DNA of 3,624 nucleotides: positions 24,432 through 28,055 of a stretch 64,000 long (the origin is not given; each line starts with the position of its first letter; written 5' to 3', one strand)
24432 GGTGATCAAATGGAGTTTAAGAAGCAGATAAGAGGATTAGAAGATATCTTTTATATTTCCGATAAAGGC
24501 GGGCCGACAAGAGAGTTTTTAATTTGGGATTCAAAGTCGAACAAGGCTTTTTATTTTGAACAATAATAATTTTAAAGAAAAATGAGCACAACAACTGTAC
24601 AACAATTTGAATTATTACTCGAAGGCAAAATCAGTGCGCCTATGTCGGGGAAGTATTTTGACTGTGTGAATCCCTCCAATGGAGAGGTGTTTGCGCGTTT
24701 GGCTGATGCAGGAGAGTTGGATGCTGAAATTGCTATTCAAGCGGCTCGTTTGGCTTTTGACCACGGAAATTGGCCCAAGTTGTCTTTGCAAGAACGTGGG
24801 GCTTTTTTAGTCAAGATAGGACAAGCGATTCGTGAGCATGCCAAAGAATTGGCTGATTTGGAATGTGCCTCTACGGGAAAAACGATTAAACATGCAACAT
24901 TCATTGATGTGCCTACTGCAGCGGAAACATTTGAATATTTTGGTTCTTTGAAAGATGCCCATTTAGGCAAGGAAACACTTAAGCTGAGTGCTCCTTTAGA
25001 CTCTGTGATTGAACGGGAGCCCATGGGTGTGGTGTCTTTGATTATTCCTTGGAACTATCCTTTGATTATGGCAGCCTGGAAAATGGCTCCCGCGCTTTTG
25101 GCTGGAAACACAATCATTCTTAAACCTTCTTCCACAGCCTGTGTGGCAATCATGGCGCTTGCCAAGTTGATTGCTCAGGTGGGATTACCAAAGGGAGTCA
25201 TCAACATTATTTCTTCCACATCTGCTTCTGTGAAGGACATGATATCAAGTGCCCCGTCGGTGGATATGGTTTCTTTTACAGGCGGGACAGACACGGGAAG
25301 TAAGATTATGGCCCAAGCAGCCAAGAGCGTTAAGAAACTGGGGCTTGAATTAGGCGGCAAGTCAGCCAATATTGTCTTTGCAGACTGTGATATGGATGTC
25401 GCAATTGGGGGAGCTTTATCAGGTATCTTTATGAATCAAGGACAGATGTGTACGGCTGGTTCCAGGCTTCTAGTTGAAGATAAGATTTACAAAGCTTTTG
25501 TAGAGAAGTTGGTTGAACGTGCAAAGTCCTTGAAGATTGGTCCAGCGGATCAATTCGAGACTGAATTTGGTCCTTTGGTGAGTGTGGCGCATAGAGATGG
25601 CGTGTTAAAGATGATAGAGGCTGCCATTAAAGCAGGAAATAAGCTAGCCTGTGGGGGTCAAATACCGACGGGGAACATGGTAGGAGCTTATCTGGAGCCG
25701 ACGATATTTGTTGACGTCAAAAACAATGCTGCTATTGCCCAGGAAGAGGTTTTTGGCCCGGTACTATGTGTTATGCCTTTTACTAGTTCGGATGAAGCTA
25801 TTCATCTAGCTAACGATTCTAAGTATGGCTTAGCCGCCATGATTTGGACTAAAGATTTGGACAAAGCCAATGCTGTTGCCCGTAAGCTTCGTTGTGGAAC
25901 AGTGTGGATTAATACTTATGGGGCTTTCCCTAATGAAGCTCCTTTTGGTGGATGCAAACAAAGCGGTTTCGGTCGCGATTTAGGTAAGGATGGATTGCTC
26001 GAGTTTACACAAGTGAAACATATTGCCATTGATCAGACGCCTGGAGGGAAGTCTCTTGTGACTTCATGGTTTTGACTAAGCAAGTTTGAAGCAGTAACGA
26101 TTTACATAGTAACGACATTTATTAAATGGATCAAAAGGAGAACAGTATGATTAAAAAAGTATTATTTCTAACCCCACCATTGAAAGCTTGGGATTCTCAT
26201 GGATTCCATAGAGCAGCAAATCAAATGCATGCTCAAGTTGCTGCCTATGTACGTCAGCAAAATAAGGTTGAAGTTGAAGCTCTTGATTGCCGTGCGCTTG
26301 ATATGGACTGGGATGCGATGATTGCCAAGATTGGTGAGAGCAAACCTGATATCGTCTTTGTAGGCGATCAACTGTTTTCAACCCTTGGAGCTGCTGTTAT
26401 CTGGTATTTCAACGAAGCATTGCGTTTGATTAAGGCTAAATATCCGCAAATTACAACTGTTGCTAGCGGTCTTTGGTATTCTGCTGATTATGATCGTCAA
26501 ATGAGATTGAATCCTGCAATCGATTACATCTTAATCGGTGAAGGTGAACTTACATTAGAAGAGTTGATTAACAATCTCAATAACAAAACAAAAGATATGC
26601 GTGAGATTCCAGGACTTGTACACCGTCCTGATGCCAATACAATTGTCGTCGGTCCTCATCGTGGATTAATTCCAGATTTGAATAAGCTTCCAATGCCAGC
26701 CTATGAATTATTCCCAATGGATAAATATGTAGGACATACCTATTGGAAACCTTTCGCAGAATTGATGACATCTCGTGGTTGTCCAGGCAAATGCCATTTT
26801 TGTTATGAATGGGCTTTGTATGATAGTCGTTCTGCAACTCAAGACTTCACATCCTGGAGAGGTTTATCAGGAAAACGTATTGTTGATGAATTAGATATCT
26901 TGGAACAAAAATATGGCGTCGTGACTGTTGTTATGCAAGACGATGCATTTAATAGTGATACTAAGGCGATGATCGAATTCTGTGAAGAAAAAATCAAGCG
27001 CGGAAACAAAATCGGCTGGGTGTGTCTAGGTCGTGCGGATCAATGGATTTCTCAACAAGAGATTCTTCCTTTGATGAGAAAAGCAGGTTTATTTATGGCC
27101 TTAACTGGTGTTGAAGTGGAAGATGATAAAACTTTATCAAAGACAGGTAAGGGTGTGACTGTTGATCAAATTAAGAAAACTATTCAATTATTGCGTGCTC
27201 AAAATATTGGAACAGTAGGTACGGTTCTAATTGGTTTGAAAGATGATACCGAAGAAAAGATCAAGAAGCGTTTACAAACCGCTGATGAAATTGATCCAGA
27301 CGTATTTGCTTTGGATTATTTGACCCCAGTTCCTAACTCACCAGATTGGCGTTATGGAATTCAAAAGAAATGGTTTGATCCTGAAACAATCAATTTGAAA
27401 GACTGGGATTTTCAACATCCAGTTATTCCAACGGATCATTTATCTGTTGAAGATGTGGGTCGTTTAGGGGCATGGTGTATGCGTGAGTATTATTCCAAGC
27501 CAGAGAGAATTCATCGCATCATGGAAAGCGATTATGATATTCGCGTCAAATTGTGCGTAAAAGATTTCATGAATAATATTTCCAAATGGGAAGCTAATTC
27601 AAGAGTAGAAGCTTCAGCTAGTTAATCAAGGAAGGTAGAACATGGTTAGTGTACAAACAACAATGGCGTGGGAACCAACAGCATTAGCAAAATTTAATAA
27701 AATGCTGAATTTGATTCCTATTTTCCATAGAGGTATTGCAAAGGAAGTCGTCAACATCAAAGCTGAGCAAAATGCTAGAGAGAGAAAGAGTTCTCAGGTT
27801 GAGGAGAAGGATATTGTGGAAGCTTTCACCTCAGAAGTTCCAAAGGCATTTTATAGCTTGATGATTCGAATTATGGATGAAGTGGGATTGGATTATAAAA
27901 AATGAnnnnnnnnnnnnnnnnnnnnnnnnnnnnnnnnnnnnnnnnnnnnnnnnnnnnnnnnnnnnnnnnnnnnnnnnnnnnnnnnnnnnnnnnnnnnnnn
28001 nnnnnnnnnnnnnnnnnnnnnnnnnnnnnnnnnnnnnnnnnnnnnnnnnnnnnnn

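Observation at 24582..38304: Gene content of a type II polyketide synthase (PKS) cluster (KS, inactive KS partner, ACP, aromatase/cyclases, ketoreductase) in an AT-rich genome with a PVC-like 16S signature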

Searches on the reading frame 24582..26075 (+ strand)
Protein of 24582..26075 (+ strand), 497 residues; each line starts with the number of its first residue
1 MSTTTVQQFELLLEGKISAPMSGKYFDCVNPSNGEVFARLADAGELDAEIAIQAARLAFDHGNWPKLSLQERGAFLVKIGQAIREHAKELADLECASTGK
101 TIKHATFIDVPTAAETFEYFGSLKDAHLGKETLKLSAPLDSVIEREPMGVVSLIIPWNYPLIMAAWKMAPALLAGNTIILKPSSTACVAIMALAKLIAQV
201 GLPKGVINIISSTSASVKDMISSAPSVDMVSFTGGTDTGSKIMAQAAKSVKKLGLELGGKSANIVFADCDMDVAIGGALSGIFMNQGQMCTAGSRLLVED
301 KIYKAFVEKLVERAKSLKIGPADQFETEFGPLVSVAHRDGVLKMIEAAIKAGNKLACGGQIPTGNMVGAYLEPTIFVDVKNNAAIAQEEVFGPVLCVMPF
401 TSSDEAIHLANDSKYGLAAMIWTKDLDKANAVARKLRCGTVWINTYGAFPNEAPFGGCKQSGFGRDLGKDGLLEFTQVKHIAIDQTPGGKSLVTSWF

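Call 6: search_protein_families(library=pfam, proteins=[window:24582-26075:+], max_evalue=0.01)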
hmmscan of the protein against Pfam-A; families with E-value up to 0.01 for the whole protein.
window:24582-26075:+ (497 aa): 2 families
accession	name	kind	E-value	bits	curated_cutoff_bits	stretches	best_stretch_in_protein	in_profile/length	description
PF00171.27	Aldedh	-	3.8e-167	557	23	1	24-481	7-461/461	Aldehyde dehydrogenase family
PF05893.19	LuxC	-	6e-09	35.7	21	1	141-313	82-258/401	Acyl-CoA reductase (LuxC)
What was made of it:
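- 24582..26075 (+): NAD(P)-dependent aldehyde dehydrogenase. It is most likely the terminal enzyme of the salvage module. It could instead be the functional counterpart of the AOR found in non-Omnitrophota cassettes. Aldedh 557 bits (call 6).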

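Call 42: search_protein_families(library=ncbifam, proteins=[window:24582-26075:+], max_evalue=0.00001)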
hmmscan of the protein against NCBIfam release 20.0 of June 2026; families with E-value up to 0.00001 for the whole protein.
window:24582-26075:+ (497 aa): 45 families (the best 25 are shown)
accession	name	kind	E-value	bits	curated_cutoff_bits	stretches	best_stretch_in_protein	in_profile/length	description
TIGR01804.1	BADH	equivalog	1.1e-159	531.8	668.6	1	15-479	4-467/467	betaine-aldehyde dehydrogenase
NF010000.0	PRK13473.1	subfamily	1.3e-146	489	615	1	10-485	4-474/475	aminobutyraldehyde dehydrogenase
NF009725.0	PRK13252.1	equivalog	7.7e-143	476.4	593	1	6-484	4-480/488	betaine-aldehyde dehydrogenase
TIGR02299.1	HpaE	equivalog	2.8e-131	438.5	638.35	1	11-485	3-478/488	5-carboxymethyl-2-hydroxymuconate semialdehyde dehydrogenase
NF045736.1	PaDhStyDRhodo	equivalog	9.6e-131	436.6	800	1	10-483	4-477/479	phenylacetaldehyde dehydrogenase StyD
NF045735.1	PaDhStyDPseudo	equivalog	1.8e-126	422.7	850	1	10-483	4-481/483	phenylacetaldehyde dehydrogenase StyD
TIGR03216.1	OH_muco_semi_DH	equivalog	1.1e-125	420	693.25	1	21-483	11-479/481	2-hydroxymuconic semialdehyde dehydrogenase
NF007352.0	PRK09847.1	equivalog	1.5e-122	409.7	850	1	10-483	21-491/495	aldehyde dehydrogenase PuuC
TIGR04284.1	aldehy_Rv0768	hypoth_equivalog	1.3e-116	390.4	775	1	10-482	2-477/480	aldehyde dehydrogenase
NF050026.1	AcaldDHExaC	equivalog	2.7e-115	385.9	900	1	7-483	14-493/503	acetaldehyde dehydrogenase ExaC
NF007497.0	PRK10090.1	equivalog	8.8e-113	377.6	500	1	5-483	3-477/480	aldehyde dehydrogenase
TIGR03374.1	ABALDH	equivalog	1.5e-111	373.6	909.3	1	9-483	2-471/472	aminobutyraldehyde dehydrogenase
NF006916.0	PRK09407.1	equivalog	4.2e-111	372.1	521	1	22-484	32-493/526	succinic semialdehyde dehydrogenase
NF052305.1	DioxValDhHalo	equivalog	2.4e-110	369.7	750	1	13-480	9-478/483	2,5-dioxovalerate dehydrogenase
TIGR01780.1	SSADH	subfamily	7e-107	358.1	646.35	1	29-479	2-448/448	succinate-semialdehyde dehydrogenase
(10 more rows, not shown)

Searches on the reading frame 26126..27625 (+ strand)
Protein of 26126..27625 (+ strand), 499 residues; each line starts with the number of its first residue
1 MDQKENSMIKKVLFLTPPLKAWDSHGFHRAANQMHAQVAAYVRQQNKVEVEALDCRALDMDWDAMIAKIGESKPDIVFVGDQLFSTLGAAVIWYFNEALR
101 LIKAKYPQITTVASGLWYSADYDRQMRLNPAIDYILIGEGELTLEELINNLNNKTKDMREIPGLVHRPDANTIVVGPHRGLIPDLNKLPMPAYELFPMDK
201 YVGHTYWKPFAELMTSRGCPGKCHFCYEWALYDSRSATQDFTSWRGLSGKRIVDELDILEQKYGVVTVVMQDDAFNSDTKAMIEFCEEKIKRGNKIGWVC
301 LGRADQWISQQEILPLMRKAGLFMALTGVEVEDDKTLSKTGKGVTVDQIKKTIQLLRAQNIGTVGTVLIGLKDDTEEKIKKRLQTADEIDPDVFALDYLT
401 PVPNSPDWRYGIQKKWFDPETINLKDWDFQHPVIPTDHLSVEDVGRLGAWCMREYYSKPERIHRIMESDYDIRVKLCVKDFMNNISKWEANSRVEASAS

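Call 6: search_protein_families(library=pfam, proteins=[window:26126-27625:+], max_evalue=0.01)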
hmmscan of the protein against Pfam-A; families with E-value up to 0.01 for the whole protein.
window:26126-27625:+ (499 aa): 2 families
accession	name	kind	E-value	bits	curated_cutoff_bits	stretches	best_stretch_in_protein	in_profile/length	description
PF04055.27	Radical_SAM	-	1.3e-16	61.7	29.5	1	215-383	3-163/166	Radical SAM superfamily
PF02310.24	B12-binding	-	1e-11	45.2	32.1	1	37-147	19-120/121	B12 binding domain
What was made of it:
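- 26126..27625 (+): B12-binding radical SAM enzyme of the BchE/HpnJ-like group. It is an accessory tailoring enzyme: either a C-methylase or a radical C-C-forming or rearranging enzyme (inferred). Pfam B12-binding + Radical_SAM (call 6).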

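Call 19: search_protein_families(library=ncbifam, proteins=[window:26126-27625:+], max_evalue=0.001)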
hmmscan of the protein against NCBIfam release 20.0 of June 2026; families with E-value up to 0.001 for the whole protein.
window:26126-27625:+ (499 aa): 19 families
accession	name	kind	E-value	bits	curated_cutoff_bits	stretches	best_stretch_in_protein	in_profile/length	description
TIGR02026.1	BchE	equivalog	4.3e-53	180.9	481.35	1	12-458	2-430/497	magnesium-protoporphyrin IX monomethyl ester anaerobic oxidative cyclase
TIGR03471.1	HpnJ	equivalog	4.1e-39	134.8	577.6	1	100-467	89-444/472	hopanoid biosynthesis associated radical SAM protein HpnJ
TIGR04385.1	B12_rSAM_cofa1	equivalog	1.4e-28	100.3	450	1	38-389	26-364/438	B12 lower ligand biosynthesis radical SAM protein BzaD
NF038361.1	rSAM_Sden_1168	equivalog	7.4e-28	97.4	575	1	8-385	61-447/560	Sden_1168 family B12-binding radical SAM P-methyltransferase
TIGR04367.1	HpnR_B12_rSAM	equivalog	2e-26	92.6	650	1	38-437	28-395/490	hopanoid C-3 methylase HpnR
NF050148.1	rSAM_ApyD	equivalog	5e-25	88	750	1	70-378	71-355/645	RiPP biosynthesis radical SAM protein ApyD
TIGR04479.1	bcpD_PhpK_rSAM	subfamily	1.8e-24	86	600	1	134-398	174-418/504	PhpK family radical SAM P-methyltransferase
TIGR04072.2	rSAM_ladder_B12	equivalog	1.9e-22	79.5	360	1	44-389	29-349/443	lipid biosynthesis B12-binding/radical SAM protein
NF033712.0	B12_rSAM_KedN5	subfamily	1.8e-20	72.7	700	1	30-375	19-356/624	KedN5 family methylcobalamin-dependent radical SAM C-methyltransferase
TIGR03975.1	rSAM_ocin_1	subfamily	1.9e-19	69.6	281.85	1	26-378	81-419/606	RiPP maturation radical SAM C-methyltransferase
NF033070.1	rSAM_AprD4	equivalog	1.3e-18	67.2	500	1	144-447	131-423/456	AprD4 family radical SAM diol-dehydratase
NF040542.1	rSAM_RCCLKC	equivalog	4.3e-16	59.1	450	1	42-362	23-323/423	arsinothricin biosynthesis radical SAM protein ArsL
TIGR04013.1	B12_SAM_MJ_1487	hypoth_equivalog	4.2e-13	48.9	251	1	84-226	49-167/382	TIGR04013 family B12-binding domain/radical SAM domain-containing protein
TIGR04014.1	B12_SAM_MJ_0865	equivalog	2.2e-12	46.5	360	1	132-406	90-353/434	methyl-coenzyme M reductase glutamine C-methyltransferase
TIGR04295.1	B12_rSAM_oligo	hypoth_equivalog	3.6e-12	45.7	400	1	48-409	40-382/422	TIGR04295 family B12-binding domain-containing radical SAM protein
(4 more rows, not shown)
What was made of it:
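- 26126..27625 (+): NCBIfam BchE 181 bits (cut-off 481) and HpnJ 135 bits (call 19).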

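Call 89: search_solved_structures(query=window:26126-27625:+, max_evalue=0.001)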
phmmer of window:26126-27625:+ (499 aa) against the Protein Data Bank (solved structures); distinct sequences matched with E-value up to 0.001: 4.
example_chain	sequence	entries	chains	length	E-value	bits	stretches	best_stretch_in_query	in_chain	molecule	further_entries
6fd2_B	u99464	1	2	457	3.8e-12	48.9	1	159-448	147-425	Putative apramycin biosynthetic oxidoreductase 4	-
7kdx_A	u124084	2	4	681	1.2e-11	47.3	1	90-403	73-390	Methyltransferase TokK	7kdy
9n1b_A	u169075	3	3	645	4.6e-07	32.1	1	129-423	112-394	Radical SAM protein | Radical SAM enzyme CysS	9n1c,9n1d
9ccb_A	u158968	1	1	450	1.4e-06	30.5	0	325-405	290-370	Radical SAM core domain-containing protein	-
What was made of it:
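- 26126..27625 (+): PDB gives only AprD4 and TokK, below 50 bits (call 89).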

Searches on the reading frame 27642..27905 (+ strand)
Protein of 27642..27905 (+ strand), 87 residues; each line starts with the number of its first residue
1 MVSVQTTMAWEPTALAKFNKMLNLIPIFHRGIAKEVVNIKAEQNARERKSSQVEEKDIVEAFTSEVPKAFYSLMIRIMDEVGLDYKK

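Call 6: search_protein_families(library=pfam, proteins=[window:27642-27905:+], max_evalue=0.01)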
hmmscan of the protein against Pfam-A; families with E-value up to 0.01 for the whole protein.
window:27642-27905:+ (87 aa): 2 families
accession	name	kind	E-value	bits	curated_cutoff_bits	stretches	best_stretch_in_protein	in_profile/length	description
PF11084.13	DUF2621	-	1.9e-05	25.1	27.7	1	5-86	52-133/139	Protein of unknown function (DUF2621)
PF08369.16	PCP_red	-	0.0015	19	32.5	1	10-58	1-41/45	Proto-chlorophyllide reductase 57 kD subunit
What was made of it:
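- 27642..27905 (+): Small four-helix PCP_red/DUF2621-like protein, translationally coupled to ApbA (4-nt overlap). Role unknown. Sub-threshold Pfam hits (call 6).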

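Call 19: search_protein_families(library=ncbifam, proteins=[window:27642-27905:+], max_evalue=0.001)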
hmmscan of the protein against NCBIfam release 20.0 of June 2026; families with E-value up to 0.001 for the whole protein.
window:27642-27905:+ (87 aa): 0 families

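Call 91: find_homologous_proteins(query=window:27642-27905:+, max_evalue=0.001)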
Query window:27642-27905:+ (87 aa): 363 proteins with E <= 0.001 among 363 candidates; the best 120 are listed.
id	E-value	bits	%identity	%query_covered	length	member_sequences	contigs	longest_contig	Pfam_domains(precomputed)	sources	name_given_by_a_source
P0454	1.7e-48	179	100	100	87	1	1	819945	PF11084.14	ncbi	-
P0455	9.1e-46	170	95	100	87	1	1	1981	PF11084.14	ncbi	-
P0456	3.5e-45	169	92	100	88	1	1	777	-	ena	-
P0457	5.3e-43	162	90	100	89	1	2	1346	PF11084.14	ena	-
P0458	3.8e-42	159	89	100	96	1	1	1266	PF11084.14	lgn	-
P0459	3.8e-42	159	89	100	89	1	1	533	PF11084.14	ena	-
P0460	1.4e-41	157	86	100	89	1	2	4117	PF11084.14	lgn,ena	-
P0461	2.0e-41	157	89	100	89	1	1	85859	PF11084.14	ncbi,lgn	-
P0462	7.4e-41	155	85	100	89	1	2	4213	PF11084.14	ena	-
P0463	7.7e-41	155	90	99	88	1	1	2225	-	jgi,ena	jgi:hypothetical protein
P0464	1.1e-40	154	86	100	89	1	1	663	PF11084.14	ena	-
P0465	1.3e-40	154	86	99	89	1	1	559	-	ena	-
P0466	2.4e-40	153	87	99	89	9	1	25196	-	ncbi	-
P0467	2.8e-40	153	85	100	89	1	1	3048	PF11084.14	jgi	jgi:hypothetical protein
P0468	3.4e-40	153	86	99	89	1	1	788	-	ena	-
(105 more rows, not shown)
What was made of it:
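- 27642..27905 (+): There are 363 stand-alone homologues of about 89 aa (call 91).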

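Call 96: predict_structure(alignment_id=A4)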
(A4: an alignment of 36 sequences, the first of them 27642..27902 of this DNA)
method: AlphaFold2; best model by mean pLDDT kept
length: 87 residues; sequences in the alignment: 36
mean_pLDDT: 91.4   pTM: 0.81
mean pLDDT of the five models: 91.4, 91.3, 91.1, 90.7, 89.6
residues with pLDDT >= 90: 64; 70-90: 22; 50-70: 1; < 50: 0
segments of 3 or more residues with pLDDT < 50: none
pLDDT, mean of each block of 10 residues (from residue 1): 86 95 91 93 96 95 88 92 85
secondary structure, 60 per line:
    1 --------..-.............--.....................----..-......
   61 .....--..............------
elements in order: H12-24 H27-47 H55-65 H68-81
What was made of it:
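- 27642..27905 (+): The AF2 model has pLDDT 91.4 (call 96).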

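Call 98: fold_search(model_id=the predicted structure, library=pdb)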
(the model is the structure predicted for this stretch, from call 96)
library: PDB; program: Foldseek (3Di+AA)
matches with E <= 10: 1059; with E <= 0.001: 0
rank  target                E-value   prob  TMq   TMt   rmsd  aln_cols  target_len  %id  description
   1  2l09_MODEL_1_A        3.1e-02  0.99  0.41  0.53   3.0        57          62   26  Solution NMR Structure of Protein asr4154 from Nostoc sp. PCC7120 Northeast Structural Genomics Consortium tar (released 2010-08-25)
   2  2kru_MODEL_1_A        8.5e-02  0.93  0.41  0.52   3.3        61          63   21  Solution NMR structure of the PCP_red domain of light-independent protochlorophyllide reductase subunit B from (released 2010-02-16)
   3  7pj1_MODEL_1_B        2.4e-01  0.47  0.44  0.32   9.0        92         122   15  Solution structure of isolated Drosophila histone H2A-H2B heterodimer (released 2021-12-08)
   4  9d3o_D                3.1e-01  0.54  0.48  0.44   9.5        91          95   14  167-bp 5S rDNA nucleosome - closed (released 2025-08-13)
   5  8y3e_D                3.3e-01  0.63  0.48  0.46   7.9        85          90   15  Cryo-EM structure of the overlapping di-nucleosome (open form) (released 2025-01-29)
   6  7u0i_D                3.3e-01  0.57  0.49  0.45   9.5        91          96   14  Structure of LIN28b nucleosome bound 2 OCT4 (released 2023-06-28)
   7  8ox1_H                3.3e-01  0.57  0.49  0.43   9.4        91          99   14  Structure of TRF1core in complex with telomeric nucleosome (released 2023-08-30)
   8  8xjv_Ad               3.5e-01  0.57  0.45  0.39  11.9        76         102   17  Structural basis for the linker histone H5-nucleosome binding and chromatin compaction (released 2024-09-11)
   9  8xjv_Ac               3.5e-01  0.51  0.48  0.42   9.1        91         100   14  Structural basis for the linker histone H5-nucleosome binding and chromatin compaction (released 2024-09-11)
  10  8hai_H                3.7e-01  0.54  0.48  0.41   8.9        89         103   15  Cryo-EM structure of the p300 catalytic core bound to the H4K12acK16ac nucleosome, class 1 (4.7 angstrom resolution) (released 2023-05-17)
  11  8oo7_E                4.0e-01  0.90  0.55  0.13   6.2        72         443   18  CryoEM Structure INO80core Hexasome complex composite model state1 (released 2023-07-26)
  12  6kbb_B                4.0e-01  0.38  0.42  0.39   8.1        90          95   16  Role of the DEF/Y motif of Swc5 in histone H2A.Z deposition (released 2020-01-29)
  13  8oo7_F                4.2e-01  0.77  0.51  0.12   5.9        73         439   19  CryoEM Structure INO80core Hexasome complex composite model state1 (released 2023-07-26)
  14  9a0k_w                4.2e-01  0.57  0.48  0.46   7.9        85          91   15  A structural model of the endogenoushuman SWI/SNF (BAF) complex bound to the nucleosome informs disease mechanisms (released 2020-10-16)
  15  5y0d_D                4.2e-01  0.57  0.48  0.45   7.9        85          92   16  Crystal Structure of the human nucleosome containing the H2B E76K mutant (released 2018-07-18)
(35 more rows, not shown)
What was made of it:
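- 27642..27905 (+): The best PDB fold matches are 2L09 and 2KRU (PCP_red), at weak E-values (call 98).
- Checked: A confident AF2 model (pLDDT 91) has as its two best PDB matches a stand-alone PCP_red-like protein and the BchB PCP_red domain, but weakly (E 0.03-0.09, TM 0.41-0.53; calls 96, 98).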
